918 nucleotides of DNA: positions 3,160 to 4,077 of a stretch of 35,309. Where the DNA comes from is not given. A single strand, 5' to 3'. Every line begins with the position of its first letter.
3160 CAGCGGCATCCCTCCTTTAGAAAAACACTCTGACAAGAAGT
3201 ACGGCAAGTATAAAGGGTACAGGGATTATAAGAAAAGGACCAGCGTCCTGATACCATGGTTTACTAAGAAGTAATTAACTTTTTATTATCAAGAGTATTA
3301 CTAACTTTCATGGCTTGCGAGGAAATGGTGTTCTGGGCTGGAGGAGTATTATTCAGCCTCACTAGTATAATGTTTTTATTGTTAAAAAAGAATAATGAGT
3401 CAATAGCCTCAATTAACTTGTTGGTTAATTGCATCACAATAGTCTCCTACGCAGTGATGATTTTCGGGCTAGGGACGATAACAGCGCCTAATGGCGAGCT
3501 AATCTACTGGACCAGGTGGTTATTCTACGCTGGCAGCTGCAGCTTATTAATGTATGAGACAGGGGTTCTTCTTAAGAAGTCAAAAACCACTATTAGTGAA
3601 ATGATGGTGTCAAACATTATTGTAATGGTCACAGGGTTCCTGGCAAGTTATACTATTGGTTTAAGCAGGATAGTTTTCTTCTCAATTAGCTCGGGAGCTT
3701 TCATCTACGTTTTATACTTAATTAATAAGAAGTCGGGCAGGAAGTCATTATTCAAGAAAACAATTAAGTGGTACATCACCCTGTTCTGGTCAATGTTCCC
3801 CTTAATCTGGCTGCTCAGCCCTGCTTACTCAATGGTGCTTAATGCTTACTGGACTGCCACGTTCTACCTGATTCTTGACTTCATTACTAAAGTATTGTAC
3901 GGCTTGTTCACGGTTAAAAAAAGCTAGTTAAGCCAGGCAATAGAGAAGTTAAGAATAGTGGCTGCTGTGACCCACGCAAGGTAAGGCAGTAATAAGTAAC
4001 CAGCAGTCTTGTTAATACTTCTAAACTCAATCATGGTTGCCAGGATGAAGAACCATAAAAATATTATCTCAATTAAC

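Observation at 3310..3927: Very short microbial rhodopsin with the schizorhodopsin-type Phe-Ser-Glu helix-C motif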

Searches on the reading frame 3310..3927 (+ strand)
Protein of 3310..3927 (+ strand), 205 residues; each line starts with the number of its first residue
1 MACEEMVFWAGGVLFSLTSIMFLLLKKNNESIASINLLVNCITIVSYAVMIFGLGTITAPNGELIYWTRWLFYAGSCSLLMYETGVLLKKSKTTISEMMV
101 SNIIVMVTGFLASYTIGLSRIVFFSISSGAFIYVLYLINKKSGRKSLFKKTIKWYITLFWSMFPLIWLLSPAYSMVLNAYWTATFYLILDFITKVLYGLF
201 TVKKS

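Call 4: search_protein_families(library=pfam, proteins=[window:3310-3924:+], max_evalue=1)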
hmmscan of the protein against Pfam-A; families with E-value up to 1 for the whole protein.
window:3310-3924:+ (205 aa): 1 family
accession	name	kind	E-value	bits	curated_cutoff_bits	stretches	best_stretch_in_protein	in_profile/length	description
PF01036.24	Bac_rhodopsin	-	6.4e-29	101.5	24.6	1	5-202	4-218/224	Bacteriorhodopsin-like protein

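Call 5: search_solved_structures(query=window:3310-3924:+, max_evalue=10, show_alignments=3)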
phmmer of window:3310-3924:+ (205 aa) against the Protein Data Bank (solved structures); distinct sequences matched with E-value up to 10: 124 (the best 60 are shown).
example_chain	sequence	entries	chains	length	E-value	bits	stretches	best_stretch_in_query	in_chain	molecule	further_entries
7e4g_A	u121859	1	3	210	6.3e-54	186.1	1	4-202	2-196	schizorhodopsin 4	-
9or2_AA1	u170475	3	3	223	5.6e-27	98.1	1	5-198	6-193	Antarctic Rhodopsin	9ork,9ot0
6wp8_A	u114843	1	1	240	1.3e-13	54.5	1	8-201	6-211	Proton-pumping rhodopsin chloride pump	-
6k6i_A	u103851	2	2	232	1.4e-13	54.4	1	8-201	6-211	Cyanobacterial chloride importer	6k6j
6lm0_A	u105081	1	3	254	1.4e-13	54.4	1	43-202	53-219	Rhodopsin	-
6xl3_A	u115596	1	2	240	1.5e-13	54.3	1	8-201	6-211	Mastigocladopsis repens rhodopsin chloride pump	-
6k6k_A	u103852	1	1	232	1e-12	51.6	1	8-201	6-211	Cyanobacterial chloride importer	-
4fbz_A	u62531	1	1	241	2.3e-12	50.4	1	31-202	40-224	deltarhodopsin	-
1jgj_A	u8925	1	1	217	2.6e-12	50.2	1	34-201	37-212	SENSORY RHODOPSIN II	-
6kfq_A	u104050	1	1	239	3.2e-12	49.9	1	6-202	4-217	Rhodopsin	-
2ksy_A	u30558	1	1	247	3.7e-12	49.8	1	35-201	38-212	Sensory rhodopsin II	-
1h2s_A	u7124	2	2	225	1.6e-11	47.7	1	35-201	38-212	SENSORY RHODOPSIN II | Sensory rhodopsin-2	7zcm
1gu8_A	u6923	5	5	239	1.9e-11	47.4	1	35-201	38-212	SENSORY RHODOPSIN II | Sensory rhodopsin-2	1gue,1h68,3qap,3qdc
8w7r_A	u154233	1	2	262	2e-11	47.4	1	33-202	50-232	Bacteriorhodopsin-I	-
2f93_A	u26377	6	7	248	2.2e-11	47.2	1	35-201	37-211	Sensory rhodopsin II | Sensory rhodopsin-2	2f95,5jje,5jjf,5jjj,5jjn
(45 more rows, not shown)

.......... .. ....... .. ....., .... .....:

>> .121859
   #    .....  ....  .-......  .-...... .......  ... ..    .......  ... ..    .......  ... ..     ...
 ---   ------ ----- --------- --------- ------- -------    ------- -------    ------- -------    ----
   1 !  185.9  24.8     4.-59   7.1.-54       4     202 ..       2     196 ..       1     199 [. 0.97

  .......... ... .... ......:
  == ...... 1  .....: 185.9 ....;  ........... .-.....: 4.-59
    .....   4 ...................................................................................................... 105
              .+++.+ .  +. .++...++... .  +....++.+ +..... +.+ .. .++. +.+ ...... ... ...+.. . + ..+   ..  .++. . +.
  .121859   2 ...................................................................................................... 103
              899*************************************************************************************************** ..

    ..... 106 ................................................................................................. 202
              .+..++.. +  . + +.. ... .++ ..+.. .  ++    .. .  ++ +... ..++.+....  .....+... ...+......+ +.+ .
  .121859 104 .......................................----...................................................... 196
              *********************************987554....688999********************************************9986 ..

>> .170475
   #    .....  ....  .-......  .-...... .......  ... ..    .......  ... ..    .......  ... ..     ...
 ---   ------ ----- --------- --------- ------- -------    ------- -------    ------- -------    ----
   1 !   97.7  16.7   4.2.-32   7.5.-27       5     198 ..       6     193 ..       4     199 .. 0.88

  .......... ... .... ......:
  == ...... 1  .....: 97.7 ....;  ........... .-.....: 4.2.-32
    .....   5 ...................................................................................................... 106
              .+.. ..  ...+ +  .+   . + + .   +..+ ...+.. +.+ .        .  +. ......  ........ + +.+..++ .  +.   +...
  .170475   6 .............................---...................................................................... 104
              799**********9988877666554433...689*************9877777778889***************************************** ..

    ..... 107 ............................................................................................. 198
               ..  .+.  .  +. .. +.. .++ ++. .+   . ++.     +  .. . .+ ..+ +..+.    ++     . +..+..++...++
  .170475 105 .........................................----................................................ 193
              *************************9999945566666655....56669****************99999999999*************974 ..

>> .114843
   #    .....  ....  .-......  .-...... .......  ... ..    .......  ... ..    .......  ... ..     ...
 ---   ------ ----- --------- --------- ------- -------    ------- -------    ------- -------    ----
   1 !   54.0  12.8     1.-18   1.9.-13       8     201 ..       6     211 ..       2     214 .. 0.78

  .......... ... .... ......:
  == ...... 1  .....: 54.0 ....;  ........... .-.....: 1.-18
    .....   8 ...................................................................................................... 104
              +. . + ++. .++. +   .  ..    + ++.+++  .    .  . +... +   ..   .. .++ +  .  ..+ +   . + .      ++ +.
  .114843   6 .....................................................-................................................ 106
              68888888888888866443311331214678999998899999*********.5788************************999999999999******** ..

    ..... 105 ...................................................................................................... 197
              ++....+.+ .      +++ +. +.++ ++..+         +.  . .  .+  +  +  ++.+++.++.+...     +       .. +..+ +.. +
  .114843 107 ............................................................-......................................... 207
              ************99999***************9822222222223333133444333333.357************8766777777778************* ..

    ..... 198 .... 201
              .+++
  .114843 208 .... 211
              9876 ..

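Call 6: find_homologous_proteins(query=window:3310-3924:+, max_evalue=0.00001)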
Query window:3310-3924:+ (205 aa): 30 proteins with E <= 0.00001 among 163 candidates.
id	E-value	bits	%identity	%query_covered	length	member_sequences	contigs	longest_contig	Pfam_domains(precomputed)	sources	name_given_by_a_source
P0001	8.2e-114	396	95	97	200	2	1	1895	PF01036.25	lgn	-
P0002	6.8e-100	351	80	99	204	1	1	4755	PF01036.25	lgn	-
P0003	3.3e-55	205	55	98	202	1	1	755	PF01036.25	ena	-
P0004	4.6e-54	201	54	98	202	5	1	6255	PF01036.25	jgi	jgi:sensory rhodopsin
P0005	7.7e-54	201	52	98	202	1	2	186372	PF01036.25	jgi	jgi:sensory rhodopsin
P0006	4.1e-53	198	53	98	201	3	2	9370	PF01036.25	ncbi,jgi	ncbi:MAG: bacteriorhodopsin [Promethearchaeota archaeon]|jgi:sensory rhodopsin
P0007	9.1e-49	184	50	97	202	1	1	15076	PF01036.25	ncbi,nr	ncbi:schizorhodopsin|nr:schizorhodopsin [Candidatus Bathyarchaeota archaeon]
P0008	9.7e-40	155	37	100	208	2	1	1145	PF01036.25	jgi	jgi:sensory rhodopsin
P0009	1.1e-39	154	37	100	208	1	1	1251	PF01036.25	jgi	jgi:sensory rhodopsin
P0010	6.0e-34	136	42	100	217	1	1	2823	PF01036.25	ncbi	-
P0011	2.9e-27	114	41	95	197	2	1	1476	PF01036.25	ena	-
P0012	6.4e-26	109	41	94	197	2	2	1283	PF01036.25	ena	-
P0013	1.6e-24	105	40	94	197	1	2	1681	PF01036.25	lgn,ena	-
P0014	2.1e-24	104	39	87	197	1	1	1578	PF01036.25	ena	-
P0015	5.2e-24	103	38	95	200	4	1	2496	PF01036.25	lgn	-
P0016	5.7e-24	103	39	94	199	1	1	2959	PF01036.25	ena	-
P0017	5.8e-24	103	39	94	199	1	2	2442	PF01036.25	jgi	-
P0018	6.3e-24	103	38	94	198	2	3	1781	PF01036.25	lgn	-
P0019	4.2e-23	100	37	94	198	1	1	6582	PF01036.25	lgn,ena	-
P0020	4.4e-23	100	37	94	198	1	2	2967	PF01036.25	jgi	jgi:bacteriorhodopsin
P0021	4.5e-23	100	36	94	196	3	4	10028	PF01036.25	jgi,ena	-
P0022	6.2e-23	100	35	95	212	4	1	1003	PF01036.25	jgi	jgi:sensory rhodopsin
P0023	6.8e-23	100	36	94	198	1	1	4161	PF01036.25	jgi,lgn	-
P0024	8.4e-23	99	38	94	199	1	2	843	PF01036.25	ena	-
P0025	1.2e-22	99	36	94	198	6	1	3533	PF01036.25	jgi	-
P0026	1.5e-22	98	38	94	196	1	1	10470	PF01036.25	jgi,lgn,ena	jgi:bacteriorhodopsin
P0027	2.9e-22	98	37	94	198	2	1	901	PF01036.25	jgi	jgi:bacteriorhodopsin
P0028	3.0e-22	97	36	94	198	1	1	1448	PF01036.25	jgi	jgi:bacteriorhodopsin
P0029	3.7e-20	91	36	94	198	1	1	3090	PF01036.25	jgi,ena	jgi:bacteriorhodopsin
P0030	6.0e-20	90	36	91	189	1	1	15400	PF01036.25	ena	-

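Call 15: find_encoding_contigs(protein=window:3310-3927:+, flank=3000, max_places=5)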
Protein window:3310-3927:+ (205 aa): no gene with exactly this product is on record in the collection.

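Call 18: find_related_loci(query=A1, collection=genome_contigs, flank=10000)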
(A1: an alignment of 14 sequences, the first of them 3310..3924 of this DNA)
Query A1 (205 aa) in genome_contigs; peptide patterns used: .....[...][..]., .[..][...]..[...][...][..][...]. (x = any residue, [..] = any of these).
113 stretches matched a pattern; 50 encode a relative of the query (tblastn E <= 1e-3); 50 distinct loci.
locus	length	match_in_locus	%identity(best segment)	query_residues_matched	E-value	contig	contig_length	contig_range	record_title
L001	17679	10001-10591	51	4-204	3e-60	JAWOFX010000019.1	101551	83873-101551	MAG: Promethearchaeia archaeon isolate BLK6-3.bin.141 k191_3671978, whole genome shotgun sequence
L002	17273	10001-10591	51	4-204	6e-60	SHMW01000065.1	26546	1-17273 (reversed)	MAG: Promethearchaeota archaeon isolate BC3 1189800065, whole genome shotgun sequence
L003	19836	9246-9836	53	4-204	8e-59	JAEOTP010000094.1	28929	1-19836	MAG: Promethearchaeota archaeon isolate YT2_053 k127_69805157, whole genome shotgun sequence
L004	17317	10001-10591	53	4-204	4e-59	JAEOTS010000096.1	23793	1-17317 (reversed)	MAG: Promethearchaeota archaeon isolate YT5_023 k127_24913742, whole genome shotgun sequence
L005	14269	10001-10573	52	4-198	1e-58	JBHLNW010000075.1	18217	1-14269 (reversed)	MAG: Promethearchaeota archaeon isolate DZ2S.393 DZ2S.393@9477, whole genome shotgun sequence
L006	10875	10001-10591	53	4-204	2e-58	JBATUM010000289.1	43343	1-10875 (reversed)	MAG: Promethearchaeia archaeon isolate MFD12951_ilm_asm_bin5 k127_12930, whole genome shotgun sequence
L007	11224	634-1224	53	4-204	6e-58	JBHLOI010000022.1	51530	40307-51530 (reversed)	MAG: Promethearchaeota archaeon isolate DZ3M.320 DZ3M.320@1641, whole genome shotgun sequence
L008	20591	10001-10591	52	4-204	3e-57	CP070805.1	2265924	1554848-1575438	MAG: Promethearchaeota archaeon isolate bin132 chromosome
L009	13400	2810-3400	51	4-204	9e-57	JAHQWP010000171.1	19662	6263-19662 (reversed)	MAG: Promethearchaeia archaeon isolate ABR11 NODE_550_length_19662_cov_5, whole genome shotgun sequence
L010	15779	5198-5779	49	4-201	9e-55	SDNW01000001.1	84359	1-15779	MAG: Promethearchaeota archaeon isolate AMARA_5S AMARA-sed17-311, whole genome shotgun sequence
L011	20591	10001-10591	48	4-204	2e-54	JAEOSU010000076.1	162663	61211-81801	MAG: Promethearchaeota archaeon isolate YT_039 k127_38207553, whole genome shotgun sequence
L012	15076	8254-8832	50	4-201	8e-54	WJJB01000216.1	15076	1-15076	MAG: Candidatus Bathyarchaeota archaeon isolate Bin_245 k141_2180914, whole genome shotgun sequence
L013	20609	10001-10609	41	1-200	7e-48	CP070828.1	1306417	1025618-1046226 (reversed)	MAG: Candidatus Bathyarchaeota archaeon isolate bin1093 chromosome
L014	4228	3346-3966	40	1-204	9e-47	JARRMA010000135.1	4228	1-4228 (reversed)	MAG: Candidatus Bathyarchaeota archaeon isolate Spart_086_MAG scaffold_14805, whole genome shotgun sequence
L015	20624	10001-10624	39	1-205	5e-46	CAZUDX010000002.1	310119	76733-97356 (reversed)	MAG TPA_asm: uncultured Candidatus Bathyarchaeia archaeon isolate SRP323688_co1_173 genome assembly, contig: NODE_46_len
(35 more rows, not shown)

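Call 22: find_encoding_contigs(protein=P0001, flank=5000, max_places=3)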
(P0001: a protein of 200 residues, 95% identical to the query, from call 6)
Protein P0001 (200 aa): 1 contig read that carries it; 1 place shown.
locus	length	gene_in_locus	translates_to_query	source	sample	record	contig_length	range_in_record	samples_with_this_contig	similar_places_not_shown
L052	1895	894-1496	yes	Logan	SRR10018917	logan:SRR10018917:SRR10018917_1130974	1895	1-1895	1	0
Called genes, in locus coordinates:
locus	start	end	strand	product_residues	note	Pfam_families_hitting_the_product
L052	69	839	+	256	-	PF06966:DUF1295, PF02544:Steroid_dh, PF04191:PEMT (weak)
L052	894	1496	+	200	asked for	PF01036:Bac_rhodopsin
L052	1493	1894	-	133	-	?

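Call 23: find_encoding_contigs(protein=P0002, flank=5000, max_places=3)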
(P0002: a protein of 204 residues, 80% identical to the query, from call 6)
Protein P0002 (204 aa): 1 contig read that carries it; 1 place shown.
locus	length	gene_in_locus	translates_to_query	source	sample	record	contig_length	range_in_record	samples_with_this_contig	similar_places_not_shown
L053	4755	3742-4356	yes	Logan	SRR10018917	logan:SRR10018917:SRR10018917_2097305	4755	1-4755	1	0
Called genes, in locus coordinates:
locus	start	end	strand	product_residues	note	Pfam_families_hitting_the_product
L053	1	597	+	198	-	?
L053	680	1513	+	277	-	PF01875:Memo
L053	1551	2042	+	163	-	-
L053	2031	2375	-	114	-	-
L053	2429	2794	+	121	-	PF02643:DUF192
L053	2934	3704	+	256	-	PF06966:DUF1295, PF02544:Steroid_dh, PF04191:PEMT (weak)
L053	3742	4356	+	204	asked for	PF01036:Bac_rhodopsin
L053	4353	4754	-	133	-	?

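Call 56: predict_structure(alignment_id=A1)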
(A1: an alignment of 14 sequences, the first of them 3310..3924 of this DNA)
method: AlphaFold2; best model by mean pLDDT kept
length: 205 residues; sequences in the alignment: 14
mean_pLDDT: 93.6   pTM: 0.88
mean pLDDT of the five models: 93.6, 93.1, 91.9, 91.4, 90.6
residues with pLDDT >= 90: 177; 70-90: 23; 50-70: 5; < 50: 0
segments of 3 or more residues with pLDDT < 50: none
pLDDT, mean of each block of 10 residues (from residue 1): 87 98 96 97 96 89 90 94 95 97 96 93 96 95 77 93 95 94 97 97 91
secondary structure, 60 per line:
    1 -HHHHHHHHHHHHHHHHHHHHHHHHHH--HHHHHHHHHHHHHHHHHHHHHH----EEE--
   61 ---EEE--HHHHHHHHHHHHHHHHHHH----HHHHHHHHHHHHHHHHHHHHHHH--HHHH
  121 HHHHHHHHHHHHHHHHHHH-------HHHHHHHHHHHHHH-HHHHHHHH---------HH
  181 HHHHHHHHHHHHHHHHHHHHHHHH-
elements in order: H2-27 H30-51 E56-58 E64-66 H69-87 H92-114 H117-139 H147-160 H162-169 H179-204

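Call 60: fold_search(model_id=the predicted structure, library=pdb)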
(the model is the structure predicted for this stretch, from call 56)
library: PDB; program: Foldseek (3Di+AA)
matches with E <= 10: 814; with E <= 0.001: 330
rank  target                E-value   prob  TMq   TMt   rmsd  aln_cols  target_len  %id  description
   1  7e4g_A                3.8e-16  1.00  0.94  0.97   1.2       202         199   50  Crystal structure of schizorhodopsin 4 (released 2021-02-24)
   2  7e4g_B                7.0e-16  1.00  0.93  0.98   1.1       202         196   50  Crystal structure of schizorhodopsin 4 (released 2021-02-24)
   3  7e4g_C                8.4e-16  1.00  0.92  0.98   0.7       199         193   50  Crystal structure of schizorhodopsin 4 (released 2021-02-24)
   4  6kfq                  1.8e-10  1.00  0.87  0.78   3.0       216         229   24  Crystal structure of thermophilic rhodopsin from Rubrobacter xylanophilus (released 2020-04-08)
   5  9or2                  3.9e-10  1.00  0.88  0.86   2.3       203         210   36  Antarctic Rhodopsin crystallized in bicelles at pH 4.0 (released 2025-11-26)
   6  9ork                  5.2e-10  1.00  0.88  0.88   2.3       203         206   36  Antarctic Rhodopsin crystallized in LCP at pH 8.5 (released 2025-11-26)
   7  1cwq_A                6.3e-10  1.00  0.88  0.76   2.8       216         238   24  M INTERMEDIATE STRUCTURE OF THE WILD TYPE BACTERIORHODOPSIN IN COMBINATION WITH THE GROUND STATE STRUCTURE (released 1999-10-20)
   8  2i21                  7.2e-10  1.00  0.90  0.83   2.4       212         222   24  Bacteriorhodopsin/lipid complex, T46V mutant (released 2006-10-10)
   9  1c8r                  7.6e-10  1.00  0.90  0.83   2.3       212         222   24  BACTERIORHODOPSIN D96N BR STATE AT 2.0 A RESOLUTION (released 1999-10-20)
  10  4xxj_B                7.6e-10  1.00  0.89  0.82   2.5       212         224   24  Crystal Structure of Escherichia coli-Expressed Halobacterium salinarum Bacteriorhodopsin in the Trimeric Form (released 2015-07-01)
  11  9ot0                  9.6e-10  1.00  0.89  0.90   2.1       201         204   36  Antarctic Rhodopsin crystallized in LCP at pH 4.6 (released 2025-11-26)
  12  8xx8_D                9.6e-10  1.00  0.88  0.72   3.0       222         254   23  Structure of Glycilhalorhodopsin from Salinarimonas soli (released 2024-10-16)
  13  2wjl                  1.0e-09  1.00  0.89  0.82   2.3       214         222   24  Bacteriorhodopsin mutant E194D (released 2010-08-25)
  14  1f4z                  1.1e-09  1.00  0.89  0.83   2.4       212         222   24  BACTERIORHODOPSIN-M PHOTOINTERMEDIATE STATE OF THE E204Q MUTANT AT 1.8 ANGSTROM RESOLUTION (released 2000-08-09)
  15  1brr_B                1.2e-09  1.00  0.87  0.77   2.8       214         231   23  X-RAY STRUCTURE OF THE BACTERIORHODOPSIN TRIMER/LIPID COMPLEX (released 1998-09-30)
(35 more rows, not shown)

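Call 63: search_protein_representatives(protein=window:3310-3924:+)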
Query: 205 residues. Proteins with E-value up to 0.001 (for the whole library): 162; up to 1e-10: 43; up to 1e-30: 6. The best 150 are listed.
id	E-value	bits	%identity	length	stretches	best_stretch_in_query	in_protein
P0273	2.0e-53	197.5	51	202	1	4-202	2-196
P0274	1.4e-51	191.5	53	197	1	3-203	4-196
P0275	1.3e-38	149.2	43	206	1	4-204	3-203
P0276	2.1e-35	138.7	51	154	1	50-204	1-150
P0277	5.7e-35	137.3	40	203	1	3-202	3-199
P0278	2.3e-32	128.8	36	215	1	4-200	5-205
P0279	1.2e-28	116.7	38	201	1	5-197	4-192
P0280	5.0e-27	111.4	38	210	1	6-199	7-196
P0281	1.5e-26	109.9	38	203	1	6-200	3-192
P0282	5.5e-25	104.7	36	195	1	5-201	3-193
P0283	3.3e-24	102.2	34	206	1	2-200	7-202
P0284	1.0e-23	100.5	37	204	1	6-199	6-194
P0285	2.6e-23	99.3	41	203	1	6-199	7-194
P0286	4.5e-23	98.5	36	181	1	52-200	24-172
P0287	1.6e-22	96.7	38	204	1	6-199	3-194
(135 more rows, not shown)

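Call 65: find_related_loci(query=window:3310-3924:+, collection=metagenome_contigs, flank=10000)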
Query window:3310-3924:+ (205 aa) in metagenome_contigs; peptide patterns used: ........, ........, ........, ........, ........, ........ (x = any residue, [..] = any of these).
129 stretches matched a pattern, but none encodes a relative of the query by tblastn (E <= 1e-3).

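Call 67: find_related_loci(query=A2, collection=metagenome_contigs, flank=10000)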
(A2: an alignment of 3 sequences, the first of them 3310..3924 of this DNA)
Query A2 (205 aa) in metagenome_contigs; peptide patterns used: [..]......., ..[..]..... (x = any residue, [..] = any of these).
600 stretches matched a pattern, but none encodes a relative of the query by tblastn (E <= 1e-3).
